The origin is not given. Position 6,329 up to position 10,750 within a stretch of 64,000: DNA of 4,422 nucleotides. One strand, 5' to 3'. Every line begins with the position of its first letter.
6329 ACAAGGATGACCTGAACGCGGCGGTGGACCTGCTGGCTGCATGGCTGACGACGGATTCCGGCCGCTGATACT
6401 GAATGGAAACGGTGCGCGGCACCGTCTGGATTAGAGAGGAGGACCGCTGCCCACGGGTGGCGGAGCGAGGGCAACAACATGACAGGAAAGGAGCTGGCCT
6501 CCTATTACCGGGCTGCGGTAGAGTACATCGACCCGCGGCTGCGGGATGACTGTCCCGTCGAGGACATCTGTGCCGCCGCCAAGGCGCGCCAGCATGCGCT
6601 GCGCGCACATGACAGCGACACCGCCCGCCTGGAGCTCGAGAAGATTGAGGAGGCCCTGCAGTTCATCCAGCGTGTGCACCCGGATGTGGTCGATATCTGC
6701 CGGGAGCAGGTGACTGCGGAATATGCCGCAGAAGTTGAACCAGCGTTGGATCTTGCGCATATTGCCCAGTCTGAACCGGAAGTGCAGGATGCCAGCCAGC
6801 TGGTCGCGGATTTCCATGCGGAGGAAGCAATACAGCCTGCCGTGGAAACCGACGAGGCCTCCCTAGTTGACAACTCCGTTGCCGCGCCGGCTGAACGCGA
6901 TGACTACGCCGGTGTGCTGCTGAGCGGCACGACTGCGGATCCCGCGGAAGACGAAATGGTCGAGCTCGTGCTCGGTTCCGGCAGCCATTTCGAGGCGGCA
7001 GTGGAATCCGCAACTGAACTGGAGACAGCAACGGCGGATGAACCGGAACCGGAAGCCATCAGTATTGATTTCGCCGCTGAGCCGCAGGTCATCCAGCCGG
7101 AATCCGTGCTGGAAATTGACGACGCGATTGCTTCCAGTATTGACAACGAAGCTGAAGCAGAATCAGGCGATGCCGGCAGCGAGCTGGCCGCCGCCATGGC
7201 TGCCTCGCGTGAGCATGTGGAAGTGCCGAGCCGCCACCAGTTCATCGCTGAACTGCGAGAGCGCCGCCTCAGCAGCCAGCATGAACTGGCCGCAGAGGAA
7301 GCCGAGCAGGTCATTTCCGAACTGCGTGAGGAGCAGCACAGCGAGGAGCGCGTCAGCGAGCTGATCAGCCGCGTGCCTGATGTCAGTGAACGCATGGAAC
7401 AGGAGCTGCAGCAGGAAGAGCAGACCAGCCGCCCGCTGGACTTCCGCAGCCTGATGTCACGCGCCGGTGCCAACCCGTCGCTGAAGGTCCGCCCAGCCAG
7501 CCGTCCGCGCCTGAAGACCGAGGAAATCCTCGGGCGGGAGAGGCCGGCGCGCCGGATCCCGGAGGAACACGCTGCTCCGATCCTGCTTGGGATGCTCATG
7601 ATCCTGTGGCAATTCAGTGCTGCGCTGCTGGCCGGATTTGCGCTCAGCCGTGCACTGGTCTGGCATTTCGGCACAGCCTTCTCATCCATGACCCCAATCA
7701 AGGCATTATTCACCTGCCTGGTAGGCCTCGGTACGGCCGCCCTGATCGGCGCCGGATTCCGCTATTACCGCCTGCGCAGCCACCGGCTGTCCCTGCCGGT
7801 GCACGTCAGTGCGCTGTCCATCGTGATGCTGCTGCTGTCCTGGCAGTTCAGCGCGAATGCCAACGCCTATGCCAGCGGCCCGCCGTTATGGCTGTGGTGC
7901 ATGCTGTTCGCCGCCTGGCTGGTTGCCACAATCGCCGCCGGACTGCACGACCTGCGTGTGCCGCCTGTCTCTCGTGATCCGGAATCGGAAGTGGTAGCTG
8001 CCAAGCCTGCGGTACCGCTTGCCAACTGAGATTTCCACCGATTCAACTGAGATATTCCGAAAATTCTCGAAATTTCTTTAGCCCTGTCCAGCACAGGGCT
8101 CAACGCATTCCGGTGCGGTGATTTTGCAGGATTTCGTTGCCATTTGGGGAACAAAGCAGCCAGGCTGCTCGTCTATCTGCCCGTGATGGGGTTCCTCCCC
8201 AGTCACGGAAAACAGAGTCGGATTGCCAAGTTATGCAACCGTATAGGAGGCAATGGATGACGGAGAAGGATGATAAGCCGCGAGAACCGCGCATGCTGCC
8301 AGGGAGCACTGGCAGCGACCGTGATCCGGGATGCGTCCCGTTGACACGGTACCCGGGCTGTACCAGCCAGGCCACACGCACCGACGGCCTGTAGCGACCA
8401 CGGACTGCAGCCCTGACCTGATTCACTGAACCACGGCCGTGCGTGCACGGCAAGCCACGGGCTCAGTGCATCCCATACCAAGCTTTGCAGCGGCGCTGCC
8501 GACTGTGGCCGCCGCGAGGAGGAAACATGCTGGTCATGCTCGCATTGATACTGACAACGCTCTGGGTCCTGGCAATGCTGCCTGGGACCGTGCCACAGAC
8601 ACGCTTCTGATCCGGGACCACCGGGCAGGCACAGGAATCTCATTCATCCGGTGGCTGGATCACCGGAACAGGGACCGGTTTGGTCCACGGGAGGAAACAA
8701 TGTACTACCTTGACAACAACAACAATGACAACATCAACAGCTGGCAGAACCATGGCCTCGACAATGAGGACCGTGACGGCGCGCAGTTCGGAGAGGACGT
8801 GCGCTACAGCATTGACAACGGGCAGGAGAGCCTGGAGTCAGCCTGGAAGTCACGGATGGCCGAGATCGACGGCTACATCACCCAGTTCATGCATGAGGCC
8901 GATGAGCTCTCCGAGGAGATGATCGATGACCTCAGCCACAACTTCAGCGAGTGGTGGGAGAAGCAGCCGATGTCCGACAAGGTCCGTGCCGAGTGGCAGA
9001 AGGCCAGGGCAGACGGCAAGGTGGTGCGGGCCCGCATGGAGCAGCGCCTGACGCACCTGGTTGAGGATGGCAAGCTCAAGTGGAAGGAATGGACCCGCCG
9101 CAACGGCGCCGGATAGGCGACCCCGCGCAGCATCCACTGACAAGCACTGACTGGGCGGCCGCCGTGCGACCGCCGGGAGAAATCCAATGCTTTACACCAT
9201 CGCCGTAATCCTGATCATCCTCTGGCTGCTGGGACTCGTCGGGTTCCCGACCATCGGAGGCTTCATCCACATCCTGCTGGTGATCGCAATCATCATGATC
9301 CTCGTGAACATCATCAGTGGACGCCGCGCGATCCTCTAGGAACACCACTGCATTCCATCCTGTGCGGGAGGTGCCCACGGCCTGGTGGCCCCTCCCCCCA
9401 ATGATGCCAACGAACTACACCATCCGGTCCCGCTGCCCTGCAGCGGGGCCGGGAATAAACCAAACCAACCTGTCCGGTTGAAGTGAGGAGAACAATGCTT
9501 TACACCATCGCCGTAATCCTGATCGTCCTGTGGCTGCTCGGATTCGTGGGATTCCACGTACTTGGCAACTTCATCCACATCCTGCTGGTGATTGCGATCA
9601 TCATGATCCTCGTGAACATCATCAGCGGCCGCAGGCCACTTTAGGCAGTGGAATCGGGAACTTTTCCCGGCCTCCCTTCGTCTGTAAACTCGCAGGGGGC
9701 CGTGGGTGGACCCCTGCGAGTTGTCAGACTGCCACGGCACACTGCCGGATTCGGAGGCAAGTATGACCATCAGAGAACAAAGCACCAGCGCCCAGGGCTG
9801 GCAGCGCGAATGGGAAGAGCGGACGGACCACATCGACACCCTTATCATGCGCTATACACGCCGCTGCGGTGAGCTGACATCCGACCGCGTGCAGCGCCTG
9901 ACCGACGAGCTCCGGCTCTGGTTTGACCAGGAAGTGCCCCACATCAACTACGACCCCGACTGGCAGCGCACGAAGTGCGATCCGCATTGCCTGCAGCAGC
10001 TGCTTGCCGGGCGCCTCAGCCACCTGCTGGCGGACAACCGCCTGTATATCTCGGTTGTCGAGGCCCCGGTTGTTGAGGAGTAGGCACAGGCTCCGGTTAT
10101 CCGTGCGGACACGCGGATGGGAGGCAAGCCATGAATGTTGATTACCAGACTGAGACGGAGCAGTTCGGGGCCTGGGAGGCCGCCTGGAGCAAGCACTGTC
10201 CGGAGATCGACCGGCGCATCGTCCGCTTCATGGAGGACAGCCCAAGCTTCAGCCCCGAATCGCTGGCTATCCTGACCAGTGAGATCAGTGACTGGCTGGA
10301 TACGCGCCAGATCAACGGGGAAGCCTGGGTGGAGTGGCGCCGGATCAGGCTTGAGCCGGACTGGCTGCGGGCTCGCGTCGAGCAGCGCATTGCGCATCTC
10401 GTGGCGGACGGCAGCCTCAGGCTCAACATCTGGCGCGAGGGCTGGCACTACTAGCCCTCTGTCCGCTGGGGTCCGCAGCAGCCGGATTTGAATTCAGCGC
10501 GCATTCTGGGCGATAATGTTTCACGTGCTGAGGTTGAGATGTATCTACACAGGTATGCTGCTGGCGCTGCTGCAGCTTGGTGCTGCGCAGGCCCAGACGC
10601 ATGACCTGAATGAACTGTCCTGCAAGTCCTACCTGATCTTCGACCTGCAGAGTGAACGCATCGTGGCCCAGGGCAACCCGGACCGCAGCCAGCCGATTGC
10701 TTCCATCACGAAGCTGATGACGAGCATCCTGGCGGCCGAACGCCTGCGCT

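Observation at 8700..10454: Three paralogous small soluble proteins (A, B, C) of an unrecognised family in one cluster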

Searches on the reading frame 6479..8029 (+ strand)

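Call 5: search_protein_families(library=pfam, proteins=[window:6479-8029:+], max_evalue=1)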
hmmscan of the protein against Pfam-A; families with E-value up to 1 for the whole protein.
window:6479-8029:+ (516 aa): 1 family
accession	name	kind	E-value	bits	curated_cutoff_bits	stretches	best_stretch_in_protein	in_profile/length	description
PF19607.4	DUF6112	-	0.97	9.7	25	1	389-428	36-76/88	Family of unknown function (DUF6112)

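Call 6: search_protein_families(library=ncbifam, proteins=[window:6479-8029:+], max_evalue=1)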
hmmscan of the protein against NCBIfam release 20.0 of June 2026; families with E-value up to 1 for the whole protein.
window:6479-8029:+ (516 aa): 1 family
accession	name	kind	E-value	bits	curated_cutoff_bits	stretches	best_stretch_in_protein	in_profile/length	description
NF004741.0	PRK06076.1-2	equivalog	0.026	13.7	305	1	397-507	127-234/337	NADH-quinone oxidoreductase subunit NuoH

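Call 75: search_protein_families(library=padloc, proteins=[window:6479-8029:+], max_evalue=0.1)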
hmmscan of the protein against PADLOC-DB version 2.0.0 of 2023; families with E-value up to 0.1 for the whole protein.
window:6479-8029:+ (516 aa): 0 families

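Call 76: search_protein_families(library=phrogs, proteins=[window:6479-8029:+], max_evalue=0.1)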
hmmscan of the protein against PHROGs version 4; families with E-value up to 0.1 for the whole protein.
window:6479-8029:+ (516 aa): 0 families

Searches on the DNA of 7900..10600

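Call 82: search_rna_families(source=window, start=7900, end=10600, threshold=evalue, max_evalue=1)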
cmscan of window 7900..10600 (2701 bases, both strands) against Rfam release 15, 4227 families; matches with E-value up to 1: 1.
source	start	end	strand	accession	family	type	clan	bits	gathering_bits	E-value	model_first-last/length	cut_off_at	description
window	8169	8219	-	RF00813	mir-11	Gene; miRNA;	CL00083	19.8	45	0.77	1-78/78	no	mir-11 microRNA precursor family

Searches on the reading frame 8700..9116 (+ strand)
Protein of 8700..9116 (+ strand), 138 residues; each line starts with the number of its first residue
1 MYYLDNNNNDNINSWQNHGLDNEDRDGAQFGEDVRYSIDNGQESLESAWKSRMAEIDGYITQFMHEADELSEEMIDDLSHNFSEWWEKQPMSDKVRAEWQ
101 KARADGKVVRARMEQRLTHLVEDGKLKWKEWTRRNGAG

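Call 5: search_protein_families(library=pfam, proteins=[window:8700-9116:+], max_evalue=1)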
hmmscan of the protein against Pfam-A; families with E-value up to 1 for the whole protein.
window:8700-9116:+ (138 aa): 1 family
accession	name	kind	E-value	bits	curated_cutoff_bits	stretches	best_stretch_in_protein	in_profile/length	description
PF22909.1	Caulimovir_coat_dom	-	0.21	12.4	27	1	45-106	10-70/113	Caulimovirus coat protein, conserved domain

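Call 6: search_protein_families(library=ncbifam, proteins=[window:8700-9116:+], max_evalue=1)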
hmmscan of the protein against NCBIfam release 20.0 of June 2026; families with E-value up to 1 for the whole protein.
window:8700-9116:+ (138 aa): 0 families

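Call 13: find_homologous_proteins(query=window:8700-9116:+)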
Query window:8700-9116:+ (138 aa): 5 proteins with E <= 0.001 among 11 candidates.
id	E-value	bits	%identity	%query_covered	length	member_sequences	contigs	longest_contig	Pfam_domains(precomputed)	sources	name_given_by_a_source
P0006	2.5e-87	309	100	100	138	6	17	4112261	-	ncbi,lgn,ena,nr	ncbi:MAG: hypothetical protein H7A35_06980 [Planctomycetales bacterium]|nr:hypothetical protein [bac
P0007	9.4e-51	190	70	95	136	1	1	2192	-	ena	-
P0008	3.8e-37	146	55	95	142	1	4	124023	-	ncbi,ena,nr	ncbi:hypothetical protein KDL44_10540 [bacterium]|nr:hypothetical protein [bacterium]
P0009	3.9e-37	146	63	76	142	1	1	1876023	-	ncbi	ncbi:MAG: hypothetical protein R3F46_02955 [bacterium]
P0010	4.2e-26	110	53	71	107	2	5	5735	-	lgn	-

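Call 22: find_encoding_contigs(protein=P0008, flank=8000, max_places=3)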
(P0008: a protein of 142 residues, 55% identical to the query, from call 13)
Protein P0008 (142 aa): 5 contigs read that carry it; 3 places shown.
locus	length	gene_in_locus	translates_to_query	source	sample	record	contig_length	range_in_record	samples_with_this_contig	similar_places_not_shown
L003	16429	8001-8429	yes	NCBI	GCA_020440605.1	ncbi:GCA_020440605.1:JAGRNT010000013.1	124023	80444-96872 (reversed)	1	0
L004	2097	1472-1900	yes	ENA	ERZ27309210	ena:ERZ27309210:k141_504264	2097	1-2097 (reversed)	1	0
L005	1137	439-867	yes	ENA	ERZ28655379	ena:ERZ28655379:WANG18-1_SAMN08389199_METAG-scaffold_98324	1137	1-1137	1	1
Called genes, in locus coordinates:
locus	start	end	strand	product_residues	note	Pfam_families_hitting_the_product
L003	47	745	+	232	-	PF12686:DUF3800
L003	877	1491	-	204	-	PF12796:Ank_2 (weak), PF13606:Ank_3 (faint), PF13637:Ank_4, PF12796:Ank_2, PF13637:Ank_4, PF13857:Ank_5 (weak), PF12796:Ank_2, PF00023:Ank (weak)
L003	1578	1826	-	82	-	-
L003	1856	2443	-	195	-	PF21537:DUF1980_C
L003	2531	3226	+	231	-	-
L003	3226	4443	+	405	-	-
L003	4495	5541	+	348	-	PF05343:Peptidase_M42, PF01546:Peptidase_M20 (weak)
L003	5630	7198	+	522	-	-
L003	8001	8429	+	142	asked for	-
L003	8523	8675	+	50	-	PF18919:DUF5670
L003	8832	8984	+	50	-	-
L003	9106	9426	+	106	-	-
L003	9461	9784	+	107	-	-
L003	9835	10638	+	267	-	PF00768:Peptidase_S11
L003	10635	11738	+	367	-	-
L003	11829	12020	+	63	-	-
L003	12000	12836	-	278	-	PF00702:Hydrolase (faint), PF05116:S6PP (faint), PF08282:Hydrolase_3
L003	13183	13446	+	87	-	-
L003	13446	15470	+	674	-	PF00664:ABC_membrane, PF02463:SMC_N (faint), PF00005:ABC_tran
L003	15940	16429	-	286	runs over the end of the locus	-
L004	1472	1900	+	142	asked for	-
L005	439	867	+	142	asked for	-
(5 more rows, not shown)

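Call 75: search_protein_families(library=padloc, proteins=[window:8700-9116:+], max_evalue=0.1)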
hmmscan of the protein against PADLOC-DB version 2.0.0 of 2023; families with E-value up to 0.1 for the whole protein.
window:8700-9116:+ (138 aa): 0 families

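Call 76: search_protein_families(library=phrogs, proteins=[window:8700-9116:+], max_evalue=0.1)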
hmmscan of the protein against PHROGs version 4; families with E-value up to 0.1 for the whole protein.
window:8700-9116:+ (138 aa): 0 families

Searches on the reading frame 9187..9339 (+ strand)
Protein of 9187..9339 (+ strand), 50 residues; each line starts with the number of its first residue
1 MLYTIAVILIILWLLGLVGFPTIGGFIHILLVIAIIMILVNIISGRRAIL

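Call 5: search_protein_families(library=pfam, proteins=[window:9187-9339:+], max_evalue=1)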
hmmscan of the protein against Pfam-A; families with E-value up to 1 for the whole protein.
window:9187-9339:+ (50 aa): 1 family
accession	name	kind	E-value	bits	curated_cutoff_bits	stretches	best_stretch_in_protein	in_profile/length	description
PF18919.5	DUF5670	-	5.1e-15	55.7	23.5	1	1-44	1-43/43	Family of unknown function (DUF5670)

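Call 6: search_protein_families(library=ncbifam, proteins=[window:9187-9339:+], max_evalue=1)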
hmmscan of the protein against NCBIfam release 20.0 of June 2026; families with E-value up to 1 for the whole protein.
window:9187-9339:+ (50 aa): 2 families
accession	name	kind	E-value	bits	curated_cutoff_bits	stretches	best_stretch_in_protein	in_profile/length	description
NF033488.1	lmo0937_fam_TM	equivalog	2e-17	62.9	30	1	2-45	1-43/43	lmo0937 family membrane protein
NF010227.0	PRK13682.1-2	equivalog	0.031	14.4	73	1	6-47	9-51/52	hypothetical protein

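Call 75: search_protein_families(library=padloc, proteins=[window:9187-9339:+], max_evalue=0.1)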
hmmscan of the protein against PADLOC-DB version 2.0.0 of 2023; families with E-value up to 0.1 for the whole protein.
window:9187-9339:+ (50 aa): 0 families

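Call 76: search_protein_families(library=phrogs, proteins=[window:9187-9339:+], max_evalue=0.1)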
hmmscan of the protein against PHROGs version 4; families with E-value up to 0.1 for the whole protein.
window:9187-9339:+ (50 aa): 0 families

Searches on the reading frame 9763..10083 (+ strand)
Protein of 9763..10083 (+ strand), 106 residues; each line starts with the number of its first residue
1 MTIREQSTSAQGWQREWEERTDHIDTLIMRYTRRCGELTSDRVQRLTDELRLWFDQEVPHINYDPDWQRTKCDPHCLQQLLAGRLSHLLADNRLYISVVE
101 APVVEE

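Call 5: search_protein_families(library=pfam, proteins=[window:9763-10083:+], max_evalue=1)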
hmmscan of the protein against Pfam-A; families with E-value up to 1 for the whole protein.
window:9763-10083:+ (106 aa): 0 families

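Call 6: search_protein_families(library=ncbifam, proteins=[window:9763-10083:+], max_evalue=1)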
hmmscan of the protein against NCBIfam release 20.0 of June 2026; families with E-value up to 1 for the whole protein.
window:9763-10083:+ (106 aa): 0 families

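Call 14: find_homologous_proteins(query=window:9763-10083:+)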
Query window:9763-10083:+ (106 aa): 5 proteins with E <= 0.001 among 6 candidates.
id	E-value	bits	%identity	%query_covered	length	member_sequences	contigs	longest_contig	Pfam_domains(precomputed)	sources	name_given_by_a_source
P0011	6.3e-67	240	100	100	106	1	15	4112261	-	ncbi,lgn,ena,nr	ncbi:MAG: hypothetical protein H7A35_06995 [Planctomycetales bacterium]|nr:hypothetical protein [bac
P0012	2.0e-54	200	83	100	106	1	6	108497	-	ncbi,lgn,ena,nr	ncbi:hypothetical protein KDL29_03030 [bacterium]|nr:hypothetical protein [bacterium]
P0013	1.9e-36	142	62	100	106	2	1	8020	-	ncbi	-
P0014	8.2e-33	130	54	89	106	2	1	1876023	-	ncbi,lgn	ncbi:MAG: hypothetical protein R3F46_02970 [bacterium]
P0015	2.7e-32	129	54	100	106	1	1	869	-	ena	-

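Call 23: find_encoding_contigs(protein=P0012, flank=8000, max_places=3)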
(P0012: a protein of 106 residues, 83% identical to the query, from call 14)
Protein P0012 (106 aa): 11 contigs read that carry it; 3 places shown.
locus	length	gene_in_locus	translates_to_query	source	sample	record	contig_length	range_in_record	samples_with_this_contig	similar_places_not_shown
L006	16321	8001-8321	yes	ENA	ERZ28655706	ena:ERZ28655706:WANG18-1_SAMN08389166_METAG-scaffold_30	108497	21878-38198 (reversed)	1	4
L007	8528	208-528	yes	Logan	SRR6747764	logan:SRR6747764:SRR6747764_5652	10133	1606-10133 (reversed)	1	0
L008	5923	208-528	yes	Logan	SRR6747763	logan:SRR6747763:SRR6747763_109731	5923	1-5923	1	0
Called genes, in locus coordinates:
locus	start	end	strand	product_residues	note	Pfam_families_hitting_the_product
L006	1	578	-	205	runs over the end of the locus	PF00023:Ank (faint), PF12796:Ank_2, PF13606:Ank_3 (faint), PF13637:Ank_4, PF13857:Ank_5 (faint), PF12796:Ank_2, PF13637:Ank_4, PF12796:Ank_2 (weak)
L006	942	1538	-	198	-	-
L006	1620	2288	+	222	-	-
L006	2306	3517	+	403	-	-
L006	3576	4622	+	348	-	PF05343:Peptidase_M42, PF01546:Peptidase_M20 (weak)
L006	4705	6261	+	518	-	-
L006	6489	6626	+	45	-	-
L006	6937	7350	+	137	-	-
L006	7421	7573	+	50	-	-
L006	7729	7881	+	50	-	-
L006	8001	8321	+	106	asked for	-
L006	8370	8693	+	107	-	-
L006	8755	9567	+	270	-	PF00768:Peptidase_S11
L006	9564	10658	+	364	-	-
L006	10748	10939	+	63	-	-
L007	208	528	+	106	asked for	-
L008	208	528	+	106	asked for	-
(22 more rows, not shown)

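Call 24: find_encoding_contigs(protein=P0013, flank=8000, max_places=3)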
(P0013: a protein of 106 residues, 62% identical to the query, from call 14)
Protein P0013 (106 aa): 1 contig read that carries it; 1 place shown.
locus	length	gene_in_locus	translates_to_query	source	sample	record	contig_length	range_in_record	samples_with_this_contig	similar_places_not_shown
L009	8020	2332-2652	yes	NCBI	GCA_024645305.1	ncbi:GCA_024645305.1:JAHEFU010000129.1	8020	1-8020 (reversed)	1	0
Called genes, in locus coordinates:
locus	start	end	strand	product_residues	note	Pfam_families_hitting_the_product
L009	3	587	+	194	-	?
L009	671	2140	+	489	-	-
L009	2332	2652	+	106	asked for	-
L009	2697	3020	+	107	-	-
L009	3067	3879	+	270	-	PF00768:Peptidase_S11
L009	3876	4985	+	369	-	-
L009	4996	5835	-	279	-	PF00702:Hydrolase (faint), PF05116:S6PP (faint), PF08282:Hydrolase_3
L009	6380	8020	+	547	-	?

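Call 75: search_protein_families(library=padloc, proteins=[window:9763-10083:+], max_evalue=0.1)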
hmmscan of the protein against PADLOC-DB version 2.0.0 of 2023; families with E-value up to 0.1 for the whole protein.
window:9763-10083:+ (106 aa): 0 families

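Call 76: search_protein_families(library=phrogs, proteins=[window:9763-10083:+], max_evalue=0.1)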
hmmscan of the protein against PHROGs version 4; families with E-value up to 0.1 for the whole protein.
window:9763-10083:+ (106 aa): 0 families
